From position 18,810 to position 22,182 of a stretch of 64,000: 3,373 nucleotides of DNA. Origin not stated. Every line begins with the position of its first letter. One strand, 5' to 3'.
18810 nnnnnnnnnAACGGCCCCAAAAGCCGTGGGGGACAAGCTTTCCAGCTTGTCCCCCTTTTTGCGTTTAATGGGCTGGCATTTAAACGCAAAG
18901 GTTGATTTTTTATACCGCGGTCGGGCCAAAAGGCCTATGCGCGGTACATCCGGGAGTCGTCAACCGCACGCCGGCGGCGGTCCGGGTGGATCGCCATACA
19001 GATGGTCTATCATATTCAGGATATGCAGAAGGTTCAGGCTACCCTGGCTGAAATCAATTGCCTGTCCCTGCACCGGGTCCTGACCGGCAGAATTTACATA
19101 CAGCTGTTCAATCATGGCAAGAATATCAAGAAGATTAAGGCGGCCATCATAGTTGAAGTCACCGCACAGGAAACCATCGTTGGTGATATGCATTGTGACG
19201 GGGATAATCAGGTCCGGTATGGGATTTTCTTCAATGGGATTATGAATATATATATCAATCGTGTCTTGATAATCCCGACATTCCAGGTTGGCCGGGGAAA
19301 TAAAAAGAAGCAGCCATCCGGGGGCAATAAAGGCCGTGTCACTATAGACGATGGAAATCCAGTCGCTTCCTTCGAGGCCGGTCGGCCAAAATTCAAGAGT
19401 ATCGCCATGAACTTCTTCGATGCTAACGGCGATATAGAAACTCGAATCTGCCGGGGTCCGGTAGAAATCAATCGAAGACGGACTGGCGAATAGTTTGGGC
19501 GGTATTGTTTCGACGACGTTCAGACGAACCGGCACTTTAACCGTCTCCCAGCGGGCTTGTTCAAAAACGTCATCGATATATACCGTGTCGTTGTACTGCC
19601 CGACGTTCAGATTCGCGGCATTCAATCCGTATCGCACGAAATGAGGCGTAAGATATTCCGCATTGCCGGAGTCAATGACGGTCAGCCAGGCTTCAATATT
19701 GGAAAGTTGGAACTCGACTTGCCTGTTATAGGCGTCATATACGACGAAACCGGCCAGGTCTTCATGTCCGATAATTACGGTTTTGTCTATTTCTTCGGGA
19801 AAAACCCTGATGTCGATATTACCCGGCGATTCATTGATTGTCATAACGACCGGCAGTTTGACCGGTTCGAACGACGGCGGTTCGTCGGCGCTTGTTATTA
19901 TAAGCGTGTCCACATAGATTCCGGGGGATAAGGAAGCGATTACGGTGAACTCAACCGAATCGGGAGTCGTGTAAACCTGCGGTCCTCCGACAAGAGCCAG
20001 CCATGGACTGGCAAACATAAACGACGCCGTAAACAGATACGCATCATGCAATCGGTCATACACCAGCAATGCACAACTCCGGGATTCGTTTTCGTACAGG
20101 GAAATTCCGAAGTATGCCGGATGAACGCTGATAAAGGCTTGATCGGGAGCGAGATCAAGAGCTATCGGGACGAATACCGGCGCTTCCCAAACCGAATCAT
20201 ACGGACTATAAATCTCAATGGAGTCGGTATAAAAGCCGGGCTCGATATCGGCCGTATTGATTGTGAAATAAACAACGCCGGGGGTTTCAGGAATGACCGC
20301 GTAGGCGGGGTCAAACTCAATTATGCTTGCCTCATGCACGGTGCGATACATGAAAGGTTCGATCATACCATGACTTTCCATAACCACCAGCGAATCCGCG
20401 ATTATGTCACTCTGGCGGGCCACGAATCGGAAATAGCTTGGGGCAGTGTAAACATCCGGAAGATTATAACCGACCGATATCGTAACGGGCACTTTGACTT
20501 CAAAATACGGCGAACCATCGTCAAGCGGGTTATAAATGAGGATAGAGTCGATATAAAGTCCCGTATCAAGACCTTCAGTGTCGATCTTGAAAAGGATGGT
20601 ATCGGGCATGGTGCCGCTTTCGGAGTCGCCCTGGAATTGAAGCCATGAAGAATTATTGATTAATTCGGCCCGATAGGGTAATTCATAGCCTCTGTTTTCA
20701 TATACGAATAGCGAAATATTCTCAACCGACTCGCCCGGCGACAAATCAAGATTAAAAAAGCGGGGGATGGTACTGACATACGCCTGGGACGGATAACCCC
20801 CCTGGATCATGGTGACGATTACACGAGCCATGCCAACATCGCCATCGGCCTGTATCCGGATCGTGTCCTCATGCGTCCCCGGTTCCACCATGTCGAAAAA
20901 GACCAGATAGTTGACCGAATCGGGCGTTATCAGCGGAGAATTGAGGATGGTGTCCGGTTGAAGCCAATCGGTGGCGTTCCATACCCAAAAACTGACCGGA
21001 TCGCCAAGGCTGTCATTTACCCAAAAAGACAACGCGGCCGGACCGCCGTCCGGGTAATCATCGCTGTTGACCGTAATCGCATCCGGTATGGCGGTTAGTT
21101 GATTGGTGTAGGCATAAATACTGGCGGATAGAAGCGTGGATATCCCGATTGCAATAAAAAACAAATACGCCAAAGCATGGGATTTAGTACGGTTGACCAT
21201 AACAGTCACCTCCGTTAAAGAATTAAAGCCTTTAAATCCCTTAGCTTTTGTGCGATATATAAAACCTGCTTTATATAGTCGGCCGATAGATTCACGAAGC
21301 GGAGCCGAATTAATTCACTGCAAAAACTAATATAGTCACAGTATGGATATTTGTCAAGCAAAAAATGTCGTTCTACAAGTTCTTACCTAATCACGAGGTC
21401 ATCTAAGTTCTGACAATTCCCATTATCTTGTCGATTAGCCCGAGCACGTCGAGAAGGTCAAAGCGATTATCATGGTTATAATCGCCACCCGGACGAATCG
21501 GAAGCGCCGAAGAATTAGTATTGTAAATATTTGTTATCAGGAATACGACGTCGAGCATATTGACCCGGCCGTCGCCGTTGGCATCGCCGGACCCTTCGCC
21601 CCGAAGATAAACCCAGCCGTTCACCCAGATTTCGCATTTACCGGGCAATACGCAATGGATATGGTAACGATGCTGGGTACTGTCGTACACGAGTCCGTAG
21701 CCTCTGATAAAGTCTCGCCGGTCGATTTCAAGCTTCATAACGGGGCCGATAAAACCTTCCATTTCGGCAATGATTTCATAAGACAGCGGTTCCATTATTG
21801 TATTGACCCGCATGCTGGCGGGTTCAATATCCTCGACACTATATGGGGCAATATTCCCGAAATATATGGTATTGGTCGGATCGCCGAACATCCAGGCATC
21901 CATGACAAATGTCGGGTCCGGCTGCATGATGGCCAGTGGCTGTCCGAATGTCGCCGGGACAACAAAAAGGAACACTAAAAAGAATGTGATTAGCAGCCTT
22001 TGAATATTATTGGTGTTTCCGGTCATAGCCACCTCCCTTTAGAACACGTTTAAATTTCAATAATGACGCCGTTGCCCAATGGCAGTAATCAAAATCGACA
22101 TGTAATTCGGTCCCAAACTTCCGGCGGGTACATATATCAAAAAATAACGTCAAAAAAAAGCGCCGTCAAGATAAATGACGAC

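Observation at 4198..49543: Nine secreted proteins share a Cys-bracketed twin EF-hand (dockerin-like) module: a non-cellulosomal, peptidase-loaded display or sorting system?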

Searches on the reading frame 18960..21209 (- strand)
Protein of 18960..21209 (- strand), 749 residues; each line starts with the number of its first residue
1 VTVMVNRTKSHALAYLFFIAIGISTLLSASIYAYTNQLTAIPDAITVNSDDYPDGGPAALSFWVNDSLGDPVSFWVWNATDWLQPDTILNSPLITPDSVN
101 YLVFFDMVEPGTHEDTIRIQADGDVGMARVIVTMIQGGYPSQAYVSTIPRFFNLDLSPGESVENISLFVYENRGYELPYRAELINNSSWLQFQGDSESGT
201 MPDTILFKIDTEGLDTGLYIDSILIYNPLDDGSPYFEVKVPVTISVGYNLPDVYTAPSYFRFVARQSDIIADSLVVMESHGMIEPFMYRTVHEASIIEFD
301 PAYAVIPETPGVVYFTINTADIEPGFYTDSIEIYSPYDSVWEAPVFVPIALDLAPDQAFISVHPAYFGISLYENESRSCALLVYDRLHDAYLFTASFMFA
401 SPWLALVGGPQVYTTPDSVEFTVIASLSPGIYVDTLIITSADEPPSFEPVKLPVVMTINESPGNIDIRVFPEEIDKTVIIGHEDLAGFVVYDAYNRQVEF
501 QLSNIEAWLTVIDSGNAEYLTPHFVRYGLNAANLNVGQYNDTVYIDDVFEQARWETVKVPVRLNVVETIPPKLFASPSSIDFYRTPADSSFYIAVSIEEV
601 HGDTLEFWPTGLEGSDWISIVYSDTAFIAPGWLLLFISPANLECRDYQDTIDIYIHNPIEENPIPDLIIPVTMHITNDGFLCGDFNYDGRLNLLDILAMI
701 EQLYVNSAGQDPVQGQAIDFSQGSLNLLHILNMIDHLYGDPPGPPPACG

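Call 4: search_protein_families(library=pfam, proteins=[window:18960-21209:-], max_evalue=0.01)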
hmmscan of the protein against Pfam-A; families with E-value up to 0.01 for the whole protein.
window:18960-21209:- (749 aa): 0 families

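Call 5: search_protein_families(library=ncbifam, proteins=[window:18960-21209:-], max_evalue=0.01)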
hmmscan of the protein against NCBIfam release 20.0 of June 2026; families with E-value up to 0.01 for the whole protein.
window:18960-21209:- (749 aa): 0 families

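Call 27: search_solved_structures(query=window:18960-21209:-, max_evalue=10)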
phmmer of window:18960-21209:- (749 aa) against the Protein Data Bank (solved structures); distinct sequences matched with E-value up to 10: 1.
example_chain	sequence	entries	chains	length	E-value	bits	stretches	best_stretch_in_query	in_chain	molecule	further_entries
6cpm_E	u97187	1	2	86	1.5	10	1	142-203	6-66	Ubiquitin variant 15.1d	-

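Call 43: search_protein_representatives(protein=window:18960-21209:-)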
Query: 749 residues. Proteins with E-value up to 0.001 (for the whole library): 259; up to 1e-10: 58; up to 1e-30: 27. The best 150 are listed.
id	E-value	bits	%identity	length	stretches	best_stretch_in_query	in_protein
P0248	0.0e+00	1704.9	100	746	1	4-749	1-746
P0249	3.6e-91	322.8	33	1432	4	62-458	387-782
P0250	4.0e-84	299.5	32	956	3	142-747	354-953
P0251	2.4e-83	296.9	32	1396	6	148-357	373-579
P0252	9.7e-83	294.9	36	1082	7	184-460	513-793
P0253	2.6e-78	280.3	33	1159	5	61-565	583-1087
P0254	2.0e-77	277.4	29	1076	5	308-678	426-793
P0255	3.3e-69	250.2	30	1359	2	131-569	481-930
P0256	2.1e-64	234.3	32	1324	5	54-351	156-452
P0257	3.6e-60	220.3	33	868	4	62-458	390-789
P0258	3.2e-58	213.9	35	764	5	138-349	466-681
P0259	6.1e-58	213.0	30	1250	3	69-352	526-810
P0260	6.3e-55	203.0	31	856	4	202-567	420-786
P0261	1.4e-54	201.8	30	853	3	62-591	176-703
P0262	8.1e-54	199.3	32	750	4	69-354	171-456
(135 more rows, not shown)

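Call 63: predict_structure(alignment_id=A5)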
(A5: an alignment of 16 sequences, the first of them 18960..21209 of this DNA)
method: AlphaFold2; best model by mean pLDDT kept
length: 749 residues; sequences in the alignment: 16
mean_pLDDT: 69.0   pTM: 0.33
mean pLDDT of the five models: 69.0, 68.7, 68.3, 67.2, 66.1
residues with pLDDT >= 90: 46; 70-90: 415; 50-70: 138; < 50: 150
segments of 3 or more residues with pLDDT < 50: 1-9, 27-141, 660-662, 706-723
pLDDT, mean of each block of 10 residues (from residue 1): 41 68 52 32 37 34 36 30 29 33 31 33 36 30 67 76 83 75 87 77 85 79 82 74 69 76 81 77 77 76 64 83 83 77 80 75 83 81 83 91 87 90 86 93 87 86 73 82 82 76 79 66 81 84 81 79 75 74 69 75 74 74 71 79 77 68 69 66 62 74 56 39 65 76 56
secondary structure, 60 per line:
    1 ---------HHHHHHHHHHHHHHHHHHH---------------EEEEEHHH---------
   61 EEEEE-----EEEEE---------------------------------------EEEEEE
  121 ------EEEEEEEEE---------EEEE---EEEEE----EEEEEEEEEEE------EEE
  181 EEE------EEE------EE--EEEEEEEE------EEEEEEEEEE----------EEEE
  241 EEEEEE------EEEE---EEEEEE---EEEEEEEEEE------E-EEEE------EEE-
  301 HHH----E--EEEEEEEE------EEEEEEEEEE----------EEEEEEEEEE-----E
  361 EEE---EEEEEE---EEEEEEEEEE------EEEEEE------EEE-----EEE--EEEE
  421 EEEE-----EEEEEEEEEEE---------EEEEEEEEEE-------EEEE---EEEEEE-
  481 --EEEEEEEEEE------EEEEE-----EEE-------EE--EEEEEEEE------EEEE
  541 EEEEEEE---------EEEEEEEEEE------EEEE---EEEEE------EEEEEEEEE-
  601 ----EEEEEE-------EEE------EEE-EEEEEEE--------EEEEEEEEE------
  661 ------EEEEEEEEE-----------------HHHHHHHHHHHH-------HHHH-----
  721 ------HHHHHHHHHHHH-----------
elements in order (helices of 4 or more, strands of 3 or more residues): H10-28 E44-48 E61-65 E71-75 E115-120 E127-135 E145-148 E152-156 E161-171 E178-183 E190-192 E203-210 E217-226 E237-246 E253-256 E260-265 E269-278 E287-290 E297-299 E311-318 E325-334 E345-354 E360-363 E367-372 E376-385 E392-397 E404-406 E412-414 E417-424 E430-440 E450-459 E467-470 E474-479 E483-492 E499-503 E509-511 E523-530 E537-547 E557-566 E573-576 E580-584 E591-599 E605-610 E618-620 E627-629 E631-637 E646-654 E667-675 H693-704 H712-715 H727-738

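Call 66: fold_search(model_id=the predicted structure, library=pdb)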
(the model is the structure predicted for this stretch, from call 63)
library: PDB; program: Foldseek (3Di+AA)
matches with E <= 10: 1989; with E <= 0.001: 886
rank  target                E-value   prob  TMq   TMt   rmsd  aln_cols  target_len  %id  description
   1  7som_D                2.3e-24  1.00  0.13  0.08  41.0       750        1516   10  Ciliary C2 central pair apparatus isolated from Chlamydomonas reinhardtii (released 2022-04-13)
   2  7sqc_O0               3.0e-24  1.00  0.16  0.12  75.8       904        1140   10  Ciliary C1 central pair apparatus isolated from Chlamydomonas reinhardtii (released 2022-04-13)
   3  7sqc_2A               1.5e-23  1.00  0.17  0.17  71.0       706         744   11  Ciliary C1 central pair apparatus isolated from Chlamydomonas reinhardtii (released 2022-04-13)
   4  9ijj_C                2.7e-23  1.00  0.15  0.12  62.0       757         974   10  In situ structure of the central apparatus in mouse sperm axoneme. (released 2025-06-04)
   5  9ijj_O                3.5e-23  1.00  0.14  0.09  73.7       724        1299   10  In situ structure of the central apparatus in mouse sperm axoneme. (released 2025-06-04)
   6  9ijj_4I               8.4e-23  1.00  0.14  0.05  65.0       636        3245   11  In situ structure of the central apparatus in mouse sperm axoneme. (released 2025-06-04)
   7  9ijj_h                1.8e-22  1.00  0.20  0.12  21.5       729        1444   11  In situ structure of the central apparatus in mouse sperm axoneme. (released 2025-06-04)
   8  7sqc_2B               6.6e-22  1.00  0.18  0.18  58.2       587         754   10  Ciliary C1 central pair apparatus isolated from Chlamydomonas reinhardtii (released 2022-04-13)
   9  9ijj_4G               3.8e-21  1.00  0.16  0.04  67.2       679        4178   12  In situ structure of the central apparatus in mouse sperm axoneme. (released 2025-06-04)
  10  9ijj_4H               4.2e-21  1.00  0.16  0.04  67.5       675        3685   12  In situ structure of the central apparatus in mouse sperm axoneme. (released 2025-06-04)
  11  9ijj_4J               3.0e-20  1.00  0.15  0.16  52.8       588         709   11  In situ structure of the central apparatus in mouse sperm axoneme. (released 2025-06-04)
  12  7n6g_4C               9.0e-19  1.00  0.16  0.18  57.7       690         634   10  C1 of central pair (released 2022-05-18)
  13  7sqc_F1               1.8e-18  1.00  0.15  0.21  32.2       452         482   11  Ciliary C1 central pair apparatus isolated from Chlamydomonas reinhardtii (released 2022-04-13)
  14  6vg1_A                2.5e-18  1.00  0.16  0.17  78.2       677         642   12  xenopus protocadherin 8.1 EC1-6 (released 2020-03-11)
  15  9ijj_E                4.7e-18  1.00  0.14  0.20  41.6       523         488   10  In situ structure of the central apparatus in mouse sperm axoneme. (released 2025-06-04)
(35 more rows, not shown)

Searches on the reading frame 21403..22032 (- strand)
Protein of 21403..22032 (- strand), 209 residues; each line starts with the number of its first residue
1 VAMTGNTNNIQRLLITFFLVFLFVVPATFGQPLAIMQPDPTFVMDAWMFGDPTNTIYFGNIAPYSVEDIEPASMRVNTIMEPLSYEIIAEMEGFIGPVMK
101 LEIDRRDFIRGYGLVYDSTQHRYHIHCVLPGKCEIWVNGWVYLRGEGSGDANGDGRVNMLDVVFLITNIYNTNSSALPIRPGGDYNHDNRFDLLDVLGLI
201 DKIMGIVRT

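Call 4: search_protein_families(library=pfam, proteins=[window:21403-22032:-], max_evalue=0.01)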
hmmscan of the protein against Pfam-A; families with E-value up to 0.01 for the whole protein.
window:21403-22032:- (209 aa): 1 family
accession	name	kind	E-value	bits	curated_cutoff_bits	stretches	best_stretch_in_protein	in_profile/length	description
PF00404.24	Dockerin_1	-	1.9e-05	25.2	22.9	1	149-203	2-56/57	Dockerin type I domain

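Call 5: search_protein_families(library=ncbifam, proteins=[window:21403-22032:-], max_evalue=0.01)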
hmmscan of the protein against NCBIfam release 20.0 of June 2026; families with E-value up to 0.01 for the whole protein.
window:21403-22032:- (209 aa): 0 families
